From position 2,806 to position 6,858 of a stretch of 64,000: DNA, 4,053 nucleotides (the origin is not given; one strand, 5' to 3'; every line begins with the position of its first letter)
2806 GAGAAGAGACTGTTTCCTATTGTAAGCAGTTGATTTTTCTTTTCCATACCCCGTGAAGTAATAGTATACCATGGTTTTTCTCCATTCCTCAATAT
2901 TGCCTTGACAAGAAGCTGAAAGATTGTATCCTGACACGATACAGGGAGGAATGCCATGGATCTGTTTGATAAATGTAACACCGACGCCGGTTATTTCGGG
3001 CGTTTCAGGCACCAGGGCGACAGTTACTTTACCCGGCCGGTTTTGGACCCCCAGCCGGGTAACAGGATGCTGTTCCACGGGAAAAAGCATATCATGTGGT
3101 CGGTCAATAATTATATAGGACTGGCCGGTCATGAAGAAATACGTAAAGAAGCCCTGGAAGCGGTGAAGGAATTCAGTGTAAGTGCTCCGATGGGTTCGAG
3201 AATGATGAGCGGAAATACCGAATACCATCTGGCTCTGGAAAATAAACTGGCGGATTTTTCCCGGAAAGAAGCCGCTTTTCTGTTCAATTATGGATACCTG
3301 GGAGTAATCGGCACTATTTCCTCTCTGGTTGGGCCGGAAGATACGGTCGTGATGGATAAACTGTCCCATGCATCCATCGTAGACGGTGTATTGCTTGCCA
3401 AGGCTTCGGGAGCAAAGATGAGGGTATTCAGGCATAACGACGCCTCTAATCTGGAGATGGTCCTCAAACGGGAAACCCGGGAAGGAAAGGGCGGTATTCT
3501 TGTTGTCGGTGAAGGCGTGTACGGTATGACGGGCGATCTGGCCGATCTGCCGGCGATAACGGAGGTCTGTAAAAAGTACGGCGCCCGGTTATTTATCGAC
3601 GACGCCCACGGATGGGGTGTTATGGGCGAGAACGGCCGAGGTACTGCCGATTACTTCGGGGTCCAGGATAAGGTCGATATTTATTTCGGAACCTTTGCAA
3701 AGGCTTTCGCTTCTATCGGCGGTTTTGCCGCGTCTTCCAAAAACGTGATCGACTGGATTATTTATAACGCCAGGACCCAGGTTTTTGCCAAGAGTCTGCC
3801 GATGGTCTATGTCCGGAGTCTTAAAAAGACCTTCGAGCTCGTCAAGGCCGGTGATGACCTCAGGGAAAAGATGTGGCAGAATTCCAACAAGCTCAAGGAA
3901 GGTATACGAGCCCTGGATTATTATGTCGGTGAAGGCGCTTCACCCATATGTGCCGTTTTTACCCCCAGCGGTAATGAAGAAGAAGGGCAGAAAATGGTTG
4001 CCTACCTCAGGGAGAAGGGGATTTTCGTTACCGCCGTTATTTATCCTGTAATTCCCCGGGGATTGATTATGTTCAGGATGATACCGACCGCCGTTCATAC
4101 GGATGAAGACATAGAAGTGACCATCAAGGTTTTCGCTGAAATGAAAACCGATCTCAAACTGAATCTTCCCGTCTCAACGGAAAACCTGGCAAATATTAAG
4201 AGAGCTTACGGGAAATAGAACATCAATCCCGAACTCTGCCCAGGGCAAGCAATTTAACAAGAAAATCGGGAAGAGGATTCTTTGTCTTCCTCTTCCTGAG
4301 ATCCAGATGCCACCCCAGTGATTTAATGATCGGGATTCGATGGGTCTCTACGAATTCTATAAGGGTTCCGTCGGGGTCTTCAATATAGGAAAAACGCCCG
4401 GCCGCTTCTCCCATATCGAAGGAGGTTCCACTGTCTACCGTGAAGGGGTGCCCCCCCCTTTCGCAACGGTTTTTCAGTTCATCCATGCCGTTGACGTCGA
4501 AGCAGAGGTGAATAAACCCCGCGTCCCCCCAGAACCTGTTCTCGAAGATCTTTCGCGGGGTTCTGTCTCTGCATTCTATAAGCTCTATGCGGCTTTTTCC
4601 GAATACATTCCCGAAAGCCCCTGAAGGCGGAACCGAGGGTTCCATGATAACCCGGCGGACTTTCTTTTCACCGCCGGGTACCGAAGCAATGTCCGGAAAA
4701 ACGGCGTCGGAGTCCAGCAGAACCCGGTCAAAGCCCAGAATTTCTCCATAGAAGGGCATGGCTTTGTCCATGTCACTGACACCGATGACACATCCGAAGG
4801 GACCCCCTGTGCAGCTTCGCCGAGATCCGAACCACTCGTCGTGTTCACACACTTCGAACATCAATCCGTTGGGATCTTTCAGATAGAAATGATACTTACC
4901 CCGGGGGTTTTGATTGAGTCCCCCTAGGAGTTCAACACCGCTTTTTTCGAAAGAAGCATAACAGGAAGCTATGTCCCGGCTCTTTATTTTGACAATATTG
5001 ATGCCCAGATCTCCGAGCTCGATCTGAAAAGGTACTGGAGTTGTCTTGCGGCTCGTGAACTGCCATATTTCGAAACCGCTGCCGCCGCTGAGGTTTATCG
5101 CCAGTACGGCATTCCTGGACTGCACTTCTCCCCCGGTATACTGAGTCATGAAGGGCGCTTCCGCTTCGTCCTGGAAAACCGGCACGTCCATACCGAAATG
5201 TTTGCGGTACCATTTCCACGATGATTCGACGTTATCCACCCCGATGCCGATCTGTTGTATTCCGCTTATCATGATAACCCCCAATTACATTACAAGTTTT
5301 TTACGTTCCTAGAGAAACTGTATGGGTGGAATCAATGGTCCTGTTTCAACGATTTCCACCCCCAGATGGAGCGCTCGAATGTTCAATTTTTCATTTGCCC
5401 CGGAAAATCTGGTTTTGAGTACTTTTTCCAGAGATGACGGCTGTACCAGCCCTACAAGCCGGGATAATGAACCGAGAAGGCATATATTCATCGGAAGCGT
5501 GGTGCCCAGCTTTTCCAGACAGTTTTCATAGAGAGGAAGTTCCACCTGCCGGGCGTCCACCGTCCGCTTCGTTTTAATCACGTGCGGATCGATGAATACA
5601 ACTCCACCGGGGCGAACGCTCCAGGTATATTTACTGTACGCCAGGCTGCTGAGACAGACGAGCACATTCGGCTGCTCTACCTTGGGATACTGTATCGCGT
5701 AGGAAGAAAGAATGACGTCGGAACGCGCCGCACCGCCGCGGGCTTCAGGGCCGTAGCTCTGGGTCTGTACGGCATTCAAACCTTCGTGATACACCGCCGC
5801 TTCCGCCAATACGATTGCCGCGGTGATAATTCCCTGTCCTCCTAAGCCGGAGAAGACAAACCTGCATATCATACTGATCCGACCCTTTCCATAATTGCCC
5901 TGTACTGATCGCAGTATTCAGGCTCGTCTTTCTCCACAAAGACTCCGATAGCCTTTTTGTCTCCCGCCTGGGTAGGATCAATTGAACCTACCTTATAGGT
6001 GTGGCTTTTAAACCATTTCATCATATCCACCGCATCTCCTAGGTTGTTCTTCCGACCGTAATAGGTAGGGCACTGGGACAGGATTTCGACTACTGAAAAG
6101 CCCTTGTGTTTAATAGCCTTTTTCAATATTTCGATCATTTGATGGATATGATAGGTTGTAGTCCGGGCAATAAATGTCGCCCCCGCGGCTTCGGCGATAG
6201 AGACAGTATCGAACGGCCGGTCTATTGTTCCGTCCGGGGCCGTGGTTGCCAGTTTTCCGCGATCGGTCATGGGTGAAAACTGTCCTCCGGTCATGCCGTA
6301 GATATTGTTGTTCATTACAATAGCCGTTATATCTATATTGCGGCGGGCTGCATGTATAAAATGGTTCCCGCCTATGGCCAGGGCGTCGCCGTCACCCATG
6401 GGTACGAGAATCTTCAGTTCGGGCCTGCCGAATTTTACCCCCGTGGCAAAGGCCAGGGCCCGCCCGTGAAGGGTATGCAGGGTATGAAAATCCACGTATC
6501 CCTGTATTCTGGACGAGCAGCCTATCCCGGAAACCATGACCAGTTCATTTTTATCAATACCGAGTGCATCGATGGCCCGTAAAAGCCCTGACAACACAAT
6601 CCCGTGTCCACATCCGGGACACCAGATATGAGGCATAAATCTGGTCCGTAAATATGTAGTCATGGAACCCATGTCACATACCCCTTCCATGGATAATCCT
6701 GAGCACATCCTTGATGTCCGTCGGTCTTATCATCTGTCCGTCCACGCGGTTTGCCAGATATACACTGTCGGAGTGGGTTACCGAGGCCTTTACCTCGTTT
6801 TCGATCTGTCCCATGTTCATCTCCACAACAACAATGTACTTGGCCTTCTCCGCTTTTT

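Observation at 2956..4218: Sulfonolipid-type (cysteate acyltransferase, SulA/CapB-like) enzyme in an apparently non-Bacteroidota genome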

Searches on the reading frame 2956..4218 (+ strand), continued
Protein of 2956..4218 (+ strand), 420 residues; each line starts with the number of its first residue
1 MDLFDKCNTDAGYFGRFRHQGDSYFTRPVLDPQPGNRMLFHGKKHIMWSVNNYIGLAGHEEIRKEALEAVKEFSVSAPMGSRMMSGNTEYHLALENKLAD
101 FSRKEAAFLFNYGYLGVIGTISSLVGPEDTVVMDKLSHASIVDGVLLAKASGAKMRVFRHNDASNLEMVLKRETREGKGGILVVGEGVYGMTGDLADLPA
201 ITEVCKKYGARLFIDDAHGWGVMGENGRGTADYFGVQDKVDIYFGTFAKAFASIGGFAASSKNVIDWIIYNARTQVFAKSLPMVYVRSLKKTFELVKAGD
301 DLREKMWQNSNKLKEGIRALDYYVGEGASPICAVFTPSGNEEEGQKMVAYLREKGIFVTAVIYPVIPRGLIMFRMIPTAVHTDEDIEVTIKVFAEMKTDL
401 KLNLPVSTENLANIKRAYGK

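Call 90: fold_search(model_id=the predicted structure, library=pdb)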
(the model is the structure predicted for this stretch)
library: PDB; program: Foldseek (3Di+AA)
matches with E <= 10: 1996; with E <= 0.001: 1671
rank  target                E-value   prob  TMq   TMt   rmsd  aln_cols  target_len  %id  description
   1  7u7h_E                3.3e-44  1.00  0.89  0.88   5.8       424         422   41  Cysteate acyl-ACP transferase from Alistipes finegoldii (released 2023-01-18)
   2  7u7h_A                5.7e-43  1.00  0.88  0.87   3.9       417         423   43  Cysteate acyl-ACP transferase from Alistipes finegoldii (released 2023-01-18)
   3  7u7h_D                1.5e-41  1.00  0.85  0.89   2.7       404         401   43  Cysteate acyl-ACP transferase from Alistipes finegoldii (released 2023-01-18)
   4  7u7h_C                6.2e-41  1.00  0.85  0.89   2.6       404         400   43  Cysteate acyl-ACP transferase from Alistipes finegoldii (released 2023-01-18)
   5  8guh                  2.7e-39  1.00  0.85  0.90   2.2       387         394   31  Serine Palmitoyltransferase from Sphingobacterium multivorum complexed with Tris (released 2023-07-19)
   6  7v58_A                4.0e-39  1.00  0.85  0.90   2.3       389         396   29  Structural insights into the substrate selectivity of acyl-CoA transferase (released 2021-12-29)
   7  7v58_B                6.3e-39  1.00  0.85  0.89   2.3       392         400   28  Structural insights into the substrate selectivity of acyl-CoA transferase (released 2021-12-29)
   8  7pob_A                8.4e-39  1.00  0.85  0.90   2.8       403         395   31  An Irreversible, Promiscuous and Highly Thermostable Claisen-Condensation Biocatalyst Drives the Synthesis of Substitu (released 2022-09-21)
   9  8s1y_B                1.0e-38  1.00  0.84  0.89   2.3       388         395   32  ThaOS V79A (released 2025-03-05)
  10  8s1y_A                2.0e-38  1.00  0.84  0.88   2.4       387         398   32  ThaOS V79A (released 2025-03-05)
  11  7poc_B                2.1e-38  1.00  0.83  0.88   2.7       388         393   31  An Irreversible, Promiscuous and Highly Thermostable Claisen-Condensation Biocatalyst Drives the Synthesis of Substitu (released 2022-09-21)
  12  7poc_A                2.3e-38  1.00  0.85  0.91   2.3       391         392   31  An Irreversible, Promiscuous and Highly Thermostable Claisen-Condensation Biocatalyst Drives the Synthesis of Substitu (released 2022-09-21)
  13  3a2b                  2.4e-38  1.00  0.87  0.93   2.3       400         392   30  Crystal Structure of Serine Palmitoyltransferase from Sphingobacterium multivorum with substrate L-serine (released 2009-07-14)
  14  7poa_B                2.4e-38  1.00  0.86  0.92   2.6       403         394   31  An Irreversible, Promiscuous and Highly Thermostable Claisen-Condensation Biocatalyst Drives the Synthesis of Substitu (released 2022-09-21)
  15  7bxp_A                3.0e-38  1.00  0.84  0.88   2.6       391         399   29  2-amino-3-ketobutyrate CoA ligase from Cupriavidus necator (released 2021-04-21)
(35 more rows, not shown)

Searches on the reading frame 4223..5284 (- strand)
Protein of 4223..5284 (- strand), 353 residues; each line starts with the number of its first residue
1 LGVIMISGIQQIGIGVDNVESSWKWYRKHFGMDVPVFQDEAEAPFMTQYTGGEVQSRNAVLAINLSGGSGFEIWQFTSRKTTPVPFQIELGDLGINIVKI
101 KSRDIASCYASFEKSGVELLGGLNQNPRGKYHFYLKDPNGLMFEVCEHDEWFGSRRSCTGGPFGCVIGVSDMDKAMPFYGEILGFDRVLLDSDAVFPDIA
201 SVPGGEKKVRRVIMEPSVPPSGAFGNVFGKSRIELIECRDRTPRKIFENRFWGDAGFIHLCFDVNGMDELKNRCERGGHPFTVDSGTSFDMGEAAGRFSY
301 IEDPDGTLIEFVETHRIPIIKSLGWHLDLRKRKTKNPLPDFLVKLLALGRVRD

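Call 10: search_protein_families(library=pfam, proteins=[window:4223-5284:-], max_evalue=0.00001)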
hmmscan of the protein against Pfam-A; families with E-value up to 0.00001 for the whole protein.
window:4223-5284:- (353 aa): 2 families
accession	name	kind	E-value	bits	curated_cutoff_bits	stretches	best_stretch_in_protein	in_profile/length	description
PF00903.31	Glyoxalase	-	5.6e-22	78.8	20.6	2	165-311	5-121/121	Glyoxalase/Bleomycin resistance protein/Dioxygenase superfamily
PF13669.12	Glyoxalase_4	-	2.6e-10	41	27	1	166-283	4-95/109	Glyoxalase/Bleomycin resistance protein/Dioxygenase superfamily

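Call 45: search_solved_structures(query=window:4223-5284:-, max_evalue=0.01)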
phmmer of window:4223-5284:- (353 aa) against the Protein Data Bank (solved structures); distinct sequences matched with E-value up to 0.01: 1.
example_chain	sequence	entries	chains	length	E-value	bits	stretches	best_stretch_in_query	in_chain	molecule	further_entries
3ghj_A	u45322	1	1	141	0.0013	21.2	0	161-193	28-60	Putative integron gene cassette protein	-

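Call 62: find_homologous_proteins(query=window:4223-5284:-, max_evalue=1e-20)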
Query window:4223-5284:- (353 aa): 8000 proteins with E <= 1e-20 among 8000 candidates; the best 120 are listed.
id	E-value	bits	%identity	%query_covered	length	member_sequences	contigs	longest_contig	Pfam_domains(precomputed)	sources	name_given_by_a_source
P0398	8.1e-242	820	100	99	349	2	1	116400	PF13669.13,PF00903.32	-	-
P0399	2.5e-230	782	94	99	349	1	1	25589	PF13669.13,PF00903.32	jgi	-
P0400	1.3e-208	711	83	99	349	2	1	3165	PF13669.13,PF00903.32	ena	-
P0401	4.1e-196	670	79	99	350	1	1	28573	PF13669.13,PF00903.32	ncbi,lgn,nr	ncbi:MAG: VOC family protein [Spirochaetales bacterium]|nr:VOC family protein [Spirochaetales bacter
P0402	7.2e-193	659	77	99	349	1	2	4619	PF13669.13,PF00903.32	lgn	-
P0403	2.2e-142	493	57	99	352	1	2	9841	PF13669.13,PF00903.32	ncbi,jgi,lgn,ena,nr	ncbi:MAG TPA: VOC family protein [Rhodothermales bacterium]|nr:VOC family protein [Rhodothermales ba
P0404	1.0e-141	491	58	99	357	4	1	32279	PF13669.13,PF00903.32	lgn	-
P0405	2.8e-141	489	58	96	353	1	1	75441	PF13669.13,PF00903.32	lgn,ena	-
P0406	2.8e-141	489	58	99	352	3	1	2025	PF13669.13,PF00903.32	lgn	-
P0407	6.6e-141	488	56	95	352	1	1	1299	PF13669.13,PF00903.32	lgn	-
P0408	1.1e-140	487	56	99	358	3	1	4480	PF13669.13,PF00903.32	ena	-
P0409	1.8e-140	486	57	99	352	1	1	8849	PF13669.13,PF00903.32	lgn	-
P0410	3.7e-140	485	57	100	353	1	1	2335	PF13669.13,PF00903.32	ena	-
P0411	6.3e-140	485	59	99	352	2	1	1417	PF13669.13,PF00903.32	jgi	jgi:catechol 2,3-dioxygenase-like lactoylglutathione lyase family enzyme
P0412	7.2e-140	484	57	99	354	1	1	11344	PF13669.13,PF00903.32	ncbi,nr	ncbi:MAG TPA: VOC family protein [Bacteroidia bacterium]|nr:VOC family protein [Bacteroidia bacteriu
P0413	1.1e-139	484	60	99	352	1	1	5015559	PF13669.13,PF00903.32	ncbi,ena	-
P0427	6.2e-138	478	60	99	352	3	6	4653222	PF13669.13,PF00903.32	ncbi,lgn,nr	ncbi:glyoxalase [Rhodothermaceae bacterium RA]|nr:glyoxalase [Rhodothermaceae bacterium RA]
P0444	3.0e-136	473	58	99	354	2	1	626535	PF13669.13,PF00903.32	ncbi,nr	ncbi:MAG: VOC family protein [Lewinellaceae bacterium]|nr:VOC family protein [Lewinellaceae bacteriu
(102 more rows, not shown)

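Call 63: find_encoding_contigs(protein=P0427, flank=6000, max_places=1)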
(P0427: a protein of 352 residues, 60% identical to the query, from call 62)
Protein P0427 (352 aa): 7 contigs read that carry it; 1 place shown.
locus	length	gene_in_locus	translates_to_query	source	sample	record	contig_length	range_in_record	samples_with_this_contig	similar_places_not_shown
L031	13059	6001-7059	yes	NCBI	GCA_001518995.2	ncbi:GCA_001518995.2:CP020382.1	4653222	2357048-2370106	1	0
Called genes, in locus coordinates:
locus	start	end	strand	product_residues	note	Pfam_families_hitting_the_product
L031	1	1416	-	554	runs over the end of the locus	PF00528:BPD_transp_1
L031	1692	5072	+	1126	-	PF00501:AMP-binding, PF23024:AMP-dom_DIP2-like, PF00550:PP-binding, PF00155:Aminotran_1_2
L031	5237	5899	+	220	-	PF04116:FA_hydroxylase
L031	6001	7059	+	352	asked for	PF00903:Glyoxalase (weak), PF13669:Glyoxalase_4 (weak)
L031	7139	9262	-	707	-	-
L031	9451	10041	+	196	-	PF03929:PepSY_TM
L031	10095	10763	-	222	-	PF21176:RecR_HhH, PF02132:RecR_ZnF, PF01751:Toprim, PF13662:Toprim_4, PF21175:RecR_C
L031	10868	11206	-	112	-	PF02575:YbaB_DNA_bd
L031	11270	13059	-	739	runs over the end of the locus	PF05496:RuvB_N (faint), PF13177:DNA_pol3_delta2, PF00004:AAA, PF13401:AAA_22 (weak), PF22608:DNAX_ATPase_lid, PF12169:DNA_pol3_gamma3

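Call 64: find_encoding_contigs(protein=P0413, flank=6000, max_places=1)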
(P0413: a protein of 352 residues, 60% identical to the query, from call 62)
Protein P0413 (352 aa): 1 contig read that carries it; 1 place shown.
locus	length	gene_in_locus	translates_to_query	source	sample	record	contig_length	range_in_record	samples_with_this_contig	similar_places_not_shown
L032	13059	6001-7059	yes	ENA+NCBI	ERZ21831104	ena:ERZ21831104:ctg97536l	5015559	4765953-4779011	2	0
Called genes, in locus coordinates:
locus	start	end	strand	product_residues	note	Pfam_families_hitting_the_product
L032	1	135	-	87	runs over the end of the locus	PF01649:Ribosomal_S20p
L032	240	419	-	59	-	-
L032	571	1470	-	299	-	PF04468:PSP1, PF28472:PSP1_3rd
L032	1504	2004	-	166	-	PF03885:DUF327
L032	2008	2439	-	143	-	PF04519:Bactofilin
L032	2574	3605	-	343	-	PF01551:Peptidase_M23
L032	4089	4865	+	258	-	PF01026:TatD_DNase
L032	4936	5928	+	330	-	PF01207:Dus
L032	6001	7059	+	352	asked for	PF00903:Glyoxalase, PF13669:Glyoxalase_4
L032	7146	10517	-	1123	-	PF00676:E1_dh, PF02779:Transket_pyr, PF02780:Transketolase_C, PF00364:Biotin_lipoyl, PF08545:ACP_syn_III, PF08541:ACP_syn_III_C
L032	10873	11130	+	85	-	-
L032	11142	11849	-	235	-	PF01507:PAPS_reduct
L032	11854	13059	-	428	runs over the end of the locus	PF00155:Aminotran_1_2, PF01212:Beta_elim_lyase (weak)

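Call 65: find_encoding_contigs(protein=P0444, flank=6000, max_places=1)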
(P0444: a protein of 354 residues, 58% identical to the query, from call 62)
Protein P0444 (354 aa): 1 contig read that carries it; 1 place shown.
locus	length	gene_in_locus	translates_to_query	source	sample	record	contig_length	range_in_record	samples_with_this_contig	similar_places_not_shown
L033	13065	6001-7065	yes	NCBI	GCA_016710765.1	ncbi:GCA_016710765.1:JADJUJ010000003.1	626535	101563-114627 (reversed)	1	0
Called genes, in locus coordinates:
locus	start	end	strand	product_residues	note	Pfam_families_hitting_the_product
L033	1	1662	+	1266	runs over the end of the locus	PF24807:WD40_CDC20-Fz (faint), PF24814:WD40_Prp19 (weak), PF23381:Beta-prop_IFT122_1st (weak), PF23414:Beta-prop_EML_2 (weak), PF25173:Beta-prop_WDR3_1st (weak), PF25174:Beta-prop_THOC3 (weak), PF25175:Beta-prop_WDR5 (weak), PF25173:Beta-prop_WDR3_1st (weak), +3 more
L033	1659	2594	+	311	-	-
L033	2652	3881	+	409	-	PF01966:HD (weak), PF18967:PycTM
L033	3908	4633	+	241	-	PF00535:Glycos_transf_2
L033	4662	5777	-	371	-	-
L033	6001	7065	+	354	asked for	PF00903:Glyoxalase, PF13669:Glyoxalase_4 (faint), PF00903:Glyoxalase (weak)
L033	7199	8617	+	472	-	PF17127:DUF5106, PF00578:AhpC-TSA, PF08534:Redoxin, PF13905:Thioredoxin_8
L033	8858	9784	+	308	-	PF00005:ABC_tran, PF13304:AAA_21, PF13732:DrrA1-3_C (weak)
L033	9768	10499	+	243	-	PF12679:ABC2_membrane_2, PF12730:ABC2_membrane_4 (weak), PF13346:ABC2_membrane_5, PF10920:DUF2705 (weak), PF12698:ABC2_membrane_3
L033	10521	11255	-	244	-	PF05036:SPOR (faint), PF05359:DUF748, PF00691:OmpA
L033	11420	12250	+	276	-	PF07313:AmiA-like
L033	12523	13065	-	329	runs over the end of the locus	PF04402:SIMPL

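Call 85: predict_structure(alignment_id=A2)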
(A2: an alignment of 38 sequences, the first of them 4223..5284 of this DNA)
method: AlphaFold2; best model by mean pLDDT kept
length: 353 residues; sequences in the alignment: 38
mean_pLDDT: 92.9   pTM: 0.92
mean pLDDT of the five models: 92.9, 92.8, 91.3, 91.3, 91.2
residues with pLDDT >= 90: 277; 70-90: 71; 50-70: 4; < 50: 1
segments of 3 or more residues with pLDDT < 50: none
pLDDT, mean of each block of 10 residues (from residue 1): 77 97 97 92 93 95 90 96 94 98 95 97 95 97 94 85 97 97 95 98 97 93 88 97 94 96 93 95 90 88 97 91 87 80 89 80
secondary structure, 60 per line:
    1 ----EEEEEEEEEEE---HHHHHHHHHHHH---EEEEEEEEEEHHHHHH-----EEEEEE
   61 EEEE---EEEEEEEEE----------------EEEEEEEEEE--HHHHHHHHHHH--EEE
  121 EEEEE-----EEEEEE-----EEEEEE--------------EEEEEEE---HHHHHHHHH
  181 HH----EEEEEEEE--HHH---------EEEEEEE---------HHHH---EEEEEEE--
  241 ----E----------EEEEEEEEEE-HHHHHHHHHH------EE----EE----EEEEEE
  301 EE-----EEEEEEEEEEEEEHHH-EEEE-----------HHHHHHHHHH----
elements in order: E5-15 H19-30 E34-43 H44-49 E55-64 E68-76 E93-102 H105-115 E118-125 E131-136 E142-147 E162-168 H172-182 E187-194 E209-215 H225-228 E232-238 E256-265 H267-276 E295-302 E308-320 E325-328 H340-349

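Call 88: fold_search(model_id=the predicted structure, library=pdb)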
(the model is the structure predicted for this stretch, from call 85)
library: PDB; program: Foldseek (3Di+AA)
matches with E <= 10: 1364; with E <= 0.001: 332
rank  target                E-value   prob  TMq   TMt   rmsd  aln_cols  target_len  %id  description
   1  4huz                  8.5e-14  1.00  0.58  0.64   4.7       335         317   16  2,6-Dichloro-p-hydroquinone 1,2-Dioxygenase (released 2013-04-17)
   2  1zsw                  1.3e-13  1.00  0.54  0.58   6.2       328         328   15  Crystal Structure of Bacillus cereus Metallo Protein from Glyoxalase family (released 2005-06-07)
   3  9csj_A                2.4e-13  1.00  0.48  0.55   7.8       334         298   16  Crystal structure of human glyoxalase domain-containing protein 4 (GLOD4) at 2.33 A resolution. (released 2025-08-13)
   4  3zi1                  3.6e-13  1.00  0.51  0.64   6.0       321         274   14  Crystal structure of human glyoxalase domain-containing protein 4 (GLOD4) (released 2013-01-16)
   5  6bnz                  4.7e-13  1.00  0.55  0.68   5.1       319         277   13  Crystal structure of E144Q-glyoxalase I mutant from Zea mays in space group P4(1)2(1)2 (released 2018-11-21)
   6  9csj_B                5.0e-13  1.00  0.49  0.58   6.9       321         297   16  Crystal structure of human glyoxalase domain-containing protein 4 (GLOD4) at 2.33 A resolution. (released 2025-08-13)
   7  6bnx                  5.6e-13  1.00  0.55  0.67   5.2       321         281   13  Crystal structure of V278E-glyoxalase I mutant from Zea mays in space group P6(3) (released 2018-11-21)
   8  6bnn                  9.4e-13  1.00  0.55  0.67   5.4       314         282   13  Crystal structure of V278E-glyoxalase I mutant from Zea mays in space group P4(1)2(1)2 (released 2018-11-21)
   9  5d7z                  3.3e-12  1.00  0.53  0.65   6.2       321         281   12  Crystal structure of glyoxalase I from Zea mays (released 2015-09-09)
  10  3oaj_A                4.1e-12  1.00  0.58  0.65   4.8       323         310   16  CRYSTAL STRUCTURE OF putative dioxygenase from Bacillus subtilis subsp. subtilis str. 168 (released 2010-08-18)
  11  9csj_C                5.5e-12  1.00  0.51  0.64   5.7       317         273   14  Crystal structure of human glyoxalase domain-containing protein 4 (GLOD4) at 2.33 A resolution. (released 2025-08-13)
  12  2r5v_B                9.7e-12  1.00  0.30  0.32  21.1       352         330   12  Hydroxymandelate Synthase Crystal Structure (released 2008-03-18)
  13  2r5v_A                5.1e-11  1.00  0.31  0.32  21.2       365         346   13  Hydroxymandelate Synthase Crystal Structure (released 2008-03-18)
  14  1t47_A                1.7e-10  1.00  0.32  0.32  21.6       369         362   13  Structure of fe2-HPPD bound to NTBC (released 2004-06-15)
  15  7yvv                  2.7e-10  1.00  0.32  0.34  20.6       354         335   12  AcmP1, R-4-hydroxymandelate synthase (released 2023-09-06)
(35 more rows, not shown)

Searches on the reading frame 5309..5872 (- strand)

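Call 10: search_protein_families(library=pfam, proteins=[window:5309-5872:-], max_evalue=0.00001)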
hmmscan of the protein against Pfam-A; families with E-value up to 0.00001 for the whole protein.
window:5309-5872:- (187 aa): 1 family
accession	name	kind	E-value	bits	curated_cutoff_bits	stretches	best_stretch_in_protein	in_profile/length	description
PF01558.24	POR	-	8.1e-30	104.7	27.4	1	11-173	1-173/173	Pyruvate ferredoxin/flavodoxin oxidoreductase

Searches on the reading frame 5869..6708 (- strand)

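Call 10: search_protein_families(library=pfam, proteins=[window:5869-6708:-], max_evalue=0.00001)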
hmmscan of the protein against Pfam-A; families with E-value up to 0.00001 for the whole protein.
window:5869-6708:- (279 aa): 1 family
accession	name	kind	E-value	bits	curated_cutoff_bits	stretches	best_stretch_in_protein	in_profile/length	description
PF02775.26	TPP_enzyme_C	-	6e-35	120.7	21.9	1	62-209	2-151/151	Thiamine pyrophosphate enzyme, C-terminal TPP binding domain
